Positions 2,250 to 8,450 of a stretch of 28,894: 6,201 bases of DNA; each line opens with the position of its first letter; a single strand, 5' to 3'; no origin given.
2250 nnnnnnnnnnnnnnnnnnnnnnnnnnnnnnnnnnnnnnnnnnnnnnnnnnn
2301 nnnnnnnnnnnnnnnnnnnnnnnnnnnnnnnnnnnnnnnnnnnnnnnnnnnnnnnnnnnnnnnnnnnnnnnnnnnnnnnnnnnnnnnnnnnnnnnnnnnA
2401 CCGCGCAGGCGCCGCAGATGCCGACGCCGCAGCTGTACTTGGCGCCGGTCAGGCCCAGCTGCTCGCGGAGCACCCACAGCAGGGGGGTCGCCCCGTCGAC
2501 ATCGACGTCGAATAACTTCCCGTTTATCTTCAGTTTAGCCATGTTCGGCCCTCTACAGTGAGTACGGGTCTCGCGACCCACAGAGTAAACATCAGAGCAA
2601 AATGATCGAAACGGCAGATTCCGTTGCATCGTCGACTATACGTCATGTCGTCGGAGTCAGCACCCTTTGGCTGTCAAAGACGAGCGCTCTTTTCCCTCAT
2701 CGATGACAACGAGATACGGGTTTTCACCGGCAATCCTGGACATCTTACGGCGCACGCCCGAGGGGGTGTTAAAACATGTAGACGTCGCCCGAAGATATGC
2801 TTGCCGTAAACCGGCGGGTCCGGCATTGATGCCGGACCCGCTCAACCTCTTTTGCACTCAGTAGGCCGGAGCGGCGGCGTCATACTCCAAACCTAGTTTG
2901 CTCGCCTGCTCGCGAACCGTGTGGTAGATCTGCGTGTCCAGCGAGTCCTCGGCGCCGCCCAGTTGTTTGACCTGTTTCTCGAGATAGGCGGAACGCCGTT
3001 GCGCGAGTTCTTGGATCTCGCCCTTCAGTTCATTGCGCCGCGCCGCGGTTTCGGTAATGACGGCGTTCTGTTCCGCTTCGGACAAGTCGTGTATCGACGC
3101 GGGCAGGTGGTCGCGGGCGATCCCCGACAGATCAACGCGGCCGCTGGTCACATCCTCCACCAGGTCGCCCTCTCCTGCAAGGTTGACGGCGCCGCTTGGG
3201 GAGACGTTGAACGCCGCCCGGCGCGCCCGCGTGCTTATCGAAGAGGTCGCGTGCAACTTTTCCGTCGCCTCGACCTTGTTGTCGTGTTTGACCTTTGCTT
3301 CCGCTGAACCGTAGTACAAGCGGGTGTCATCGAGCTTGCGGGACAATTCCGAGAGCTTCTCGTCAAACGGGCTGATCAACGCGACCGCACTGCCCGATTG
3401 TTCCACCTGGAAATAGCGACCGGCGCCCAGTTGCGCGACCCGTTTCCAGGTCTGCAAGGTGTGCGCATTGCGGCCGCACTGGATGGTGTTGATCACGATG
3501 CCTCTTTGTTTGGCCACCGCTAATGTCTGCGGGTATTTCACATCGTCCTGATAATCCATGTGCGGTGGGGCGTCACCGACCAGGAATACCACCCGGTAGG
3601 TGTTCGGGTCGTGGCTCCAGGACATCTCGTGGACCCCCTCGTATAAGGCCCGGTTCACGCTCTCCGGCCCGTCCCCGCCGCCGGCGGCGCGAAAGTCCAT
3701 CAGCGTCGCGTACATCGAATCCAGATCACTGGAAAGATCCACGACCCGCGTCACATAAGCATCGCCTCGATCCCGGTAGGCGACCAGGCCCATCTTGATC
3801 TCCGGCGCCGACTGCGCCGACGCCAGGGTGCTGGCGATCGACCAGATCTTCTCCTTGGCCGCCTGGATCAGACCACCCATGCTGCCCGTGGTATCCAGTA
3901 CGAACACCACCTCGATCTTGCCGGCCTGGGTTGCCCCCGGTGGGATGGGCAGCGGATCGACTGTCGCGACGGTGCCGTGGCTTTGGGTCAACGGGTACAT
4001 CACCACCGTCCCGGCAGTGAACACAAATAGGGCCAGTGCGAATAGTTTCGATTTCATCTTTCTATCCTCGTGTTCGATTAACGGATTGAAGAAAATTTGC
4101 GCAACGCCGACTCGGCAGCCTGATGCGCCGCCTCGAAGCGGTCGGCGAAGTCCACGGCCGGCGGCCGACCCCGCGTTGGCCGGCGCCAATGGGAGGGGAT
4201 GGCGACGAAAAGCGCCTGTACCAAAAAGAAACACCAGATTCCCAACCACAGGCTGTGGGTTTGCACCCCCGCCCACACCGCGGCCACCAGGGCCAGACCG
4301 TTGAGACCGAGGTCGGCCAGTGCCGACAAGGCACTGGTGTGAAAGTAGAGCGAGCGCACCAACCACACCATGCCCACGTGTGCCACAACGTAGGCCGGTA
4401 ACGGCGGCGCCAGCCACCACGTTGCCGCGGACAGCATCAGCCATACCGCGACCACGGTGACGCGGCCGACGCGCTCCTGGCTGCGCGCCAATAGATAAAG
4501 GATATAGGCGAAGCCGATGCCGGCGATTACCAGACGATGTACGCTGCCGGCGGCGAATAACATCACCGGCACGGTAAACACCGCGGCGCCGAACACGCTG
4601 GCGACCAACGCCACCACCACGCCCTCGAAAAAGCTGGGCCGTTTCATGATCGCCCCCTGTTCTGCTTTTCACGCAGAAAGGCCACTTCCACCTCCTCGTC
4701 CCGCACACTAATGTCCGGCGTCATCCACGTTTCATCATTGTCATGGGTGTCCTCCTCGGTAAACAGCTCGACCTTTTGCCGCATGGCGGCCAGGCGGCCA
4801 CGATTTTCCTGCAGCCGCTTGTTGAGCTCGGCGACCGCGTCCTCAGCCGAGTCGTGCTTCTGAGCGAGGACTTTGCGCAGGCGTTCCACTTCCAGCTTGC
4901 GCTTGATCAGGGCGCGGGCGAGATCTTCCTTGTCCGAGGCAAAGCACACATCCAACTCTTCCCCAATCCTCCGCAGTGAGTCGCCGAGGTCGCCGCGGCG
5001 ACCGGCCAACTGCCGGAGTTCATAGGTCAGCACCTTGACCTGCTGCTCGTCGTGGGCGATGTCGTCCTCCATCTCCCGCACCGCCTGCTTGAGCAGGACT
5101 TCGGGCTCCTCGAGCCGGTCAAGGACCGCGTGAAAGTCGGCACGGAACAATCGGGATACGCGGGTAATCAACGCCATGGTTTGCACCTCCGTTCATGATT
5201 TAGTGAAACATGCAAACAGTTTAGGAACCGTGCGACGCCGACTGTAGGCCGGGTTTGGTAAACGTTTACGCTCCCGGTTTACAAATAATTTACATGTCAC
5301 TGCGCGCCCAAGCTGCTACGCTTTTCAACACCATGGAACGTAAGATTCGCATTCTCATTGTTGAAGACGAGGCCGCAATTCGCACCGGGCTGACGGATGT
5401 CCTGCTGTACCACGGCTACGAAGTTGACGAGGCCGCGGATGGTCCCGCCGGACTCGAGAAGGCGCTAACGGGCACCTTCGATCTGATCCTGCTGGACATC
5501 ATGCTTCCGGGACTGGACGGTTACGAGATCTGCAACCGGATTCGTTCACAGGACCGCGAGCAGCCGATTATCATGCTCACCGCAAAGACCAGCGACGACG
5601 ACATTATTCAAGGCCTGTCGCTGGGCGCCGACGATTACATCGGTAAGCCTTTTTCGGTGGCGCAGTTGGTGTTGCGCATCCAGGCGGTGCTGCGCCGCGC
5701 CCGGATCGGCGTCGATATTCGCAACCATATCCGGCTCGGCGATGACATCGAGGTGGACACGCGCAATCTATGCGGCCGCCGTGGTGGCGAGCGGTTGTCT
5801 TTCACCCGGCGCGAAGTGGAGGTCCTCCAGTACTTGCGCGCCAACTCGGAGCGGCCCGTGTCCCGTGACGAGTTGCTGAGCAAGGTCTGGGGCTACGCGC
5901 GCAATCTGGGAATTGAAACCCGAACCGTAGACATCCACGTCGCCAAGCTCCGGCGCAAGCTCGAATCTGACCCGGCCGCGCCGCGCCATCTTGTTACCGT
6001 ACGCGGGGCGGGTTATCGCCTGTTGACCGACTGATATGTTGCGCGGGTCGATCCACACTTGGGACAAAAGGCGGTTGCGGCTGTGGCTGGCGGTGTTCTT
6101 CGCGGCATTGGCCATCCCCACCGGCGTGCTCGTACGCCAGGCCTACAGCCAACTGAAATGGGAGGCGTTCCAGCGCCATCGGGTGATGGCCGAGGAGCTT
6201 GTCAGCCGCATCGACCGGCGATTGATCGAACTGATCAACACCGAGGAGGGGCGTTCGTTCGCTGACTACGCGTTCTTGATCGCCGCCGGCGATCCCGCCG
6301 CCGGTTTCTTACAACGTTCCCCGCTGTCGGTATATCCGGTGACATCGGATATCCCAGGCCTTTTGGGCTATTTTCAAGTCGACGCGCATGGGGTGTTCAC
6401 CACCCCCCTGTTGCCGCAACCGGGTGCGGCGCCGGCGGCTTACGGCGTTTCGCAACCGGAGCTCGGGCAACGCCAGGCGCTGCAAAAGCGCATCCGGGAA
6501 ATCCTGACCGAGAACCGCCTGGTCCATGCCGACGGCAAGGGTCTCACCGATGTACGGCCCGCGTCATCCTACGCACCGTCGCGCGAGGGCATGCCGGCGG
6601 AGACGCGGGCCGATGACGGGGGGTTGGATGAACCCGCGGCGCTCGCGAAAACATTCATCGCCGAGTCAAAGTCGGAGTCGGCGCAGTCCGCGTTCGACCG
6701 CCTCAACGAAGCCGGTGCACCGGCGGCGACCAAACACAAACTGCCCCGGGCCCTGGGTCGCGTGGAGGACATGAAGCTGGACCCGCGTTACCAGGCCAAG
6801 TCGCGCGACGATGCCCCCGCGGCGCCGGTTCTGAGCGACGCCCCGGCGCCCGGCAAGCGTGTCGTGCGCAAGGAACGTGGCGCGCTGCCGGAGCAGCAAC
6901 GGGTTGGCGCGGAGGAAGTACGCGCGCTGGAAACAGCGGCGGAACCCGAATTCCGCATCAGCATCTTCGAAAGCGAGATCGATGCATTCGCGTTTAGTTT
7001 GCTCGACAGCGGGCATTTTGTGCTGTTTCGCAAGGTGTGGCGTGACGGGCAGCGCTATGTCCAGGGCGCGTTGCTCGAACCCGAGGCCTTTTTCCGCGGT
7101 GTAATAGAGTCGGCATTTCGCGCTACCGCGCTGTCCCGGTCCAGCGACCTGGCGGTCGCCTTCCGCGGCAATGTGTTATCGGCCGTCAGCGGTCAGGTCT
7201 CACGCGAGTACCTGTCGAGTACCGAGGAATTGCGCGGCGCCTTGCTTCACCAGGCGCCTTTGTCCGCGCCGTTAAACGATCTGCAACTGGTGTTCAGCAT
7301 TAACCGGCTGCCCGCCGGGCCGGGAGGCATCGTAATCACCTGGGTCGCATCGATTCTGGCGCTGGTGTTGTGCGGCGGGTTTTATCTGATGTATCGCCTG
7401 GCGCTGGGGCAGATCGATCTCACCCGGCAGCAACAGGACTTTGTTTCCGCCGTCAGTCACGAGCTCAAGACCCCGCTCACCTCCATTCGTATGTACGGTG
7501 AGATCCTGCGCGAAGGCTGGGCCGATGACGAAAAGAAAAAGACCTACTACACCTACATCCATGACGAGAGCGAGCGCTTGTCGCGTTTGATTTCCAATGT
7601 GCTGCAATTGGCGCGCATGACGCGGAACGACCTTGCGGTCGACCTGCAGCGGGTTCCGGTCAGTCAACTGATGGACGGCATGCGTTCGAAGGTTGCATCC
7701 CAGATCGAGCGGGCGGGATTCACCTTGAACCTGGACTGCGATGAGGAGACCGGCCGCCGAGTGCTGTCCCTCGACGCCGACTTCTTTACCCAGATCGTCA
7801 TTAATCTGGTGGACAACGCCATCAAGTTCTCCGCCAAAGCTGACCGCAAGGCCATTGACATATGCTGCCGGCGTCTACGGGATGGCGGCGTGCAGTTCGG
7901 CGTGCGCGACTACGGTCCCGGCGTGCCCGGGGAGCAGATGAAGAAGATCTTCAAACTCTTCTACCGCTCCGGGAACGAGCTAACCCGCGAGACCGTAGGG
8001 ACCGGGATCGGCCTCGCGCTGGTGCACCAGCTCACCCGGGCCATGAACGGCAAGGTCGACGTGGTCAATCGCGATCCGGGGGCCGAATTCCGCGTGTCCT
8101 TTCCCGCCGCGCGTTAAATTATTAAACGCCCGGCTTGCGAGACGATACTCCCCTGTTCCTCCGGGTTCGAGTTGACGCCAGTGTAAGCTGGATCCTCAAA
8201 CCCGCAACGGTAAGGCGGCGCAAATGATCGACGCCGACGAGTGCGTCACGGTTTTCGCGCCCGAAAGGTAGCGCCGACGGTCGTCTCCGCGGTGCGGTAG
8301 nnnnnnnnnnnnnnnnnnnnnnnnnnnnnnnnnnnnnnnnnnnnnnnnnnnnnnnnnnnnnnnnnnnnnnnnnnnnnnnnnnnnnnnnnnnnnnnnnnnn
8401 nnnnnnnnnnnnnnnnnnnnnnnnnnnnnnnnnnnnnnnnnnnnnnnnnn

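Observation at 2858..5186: PspA/IM30-membrane-protein-secreted vWA operon: a candidate trans-envelope stress module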

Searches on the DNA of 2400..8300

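Call 76: search_rna_families(source=window, start=2400, end=8300, threshold=gathering)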
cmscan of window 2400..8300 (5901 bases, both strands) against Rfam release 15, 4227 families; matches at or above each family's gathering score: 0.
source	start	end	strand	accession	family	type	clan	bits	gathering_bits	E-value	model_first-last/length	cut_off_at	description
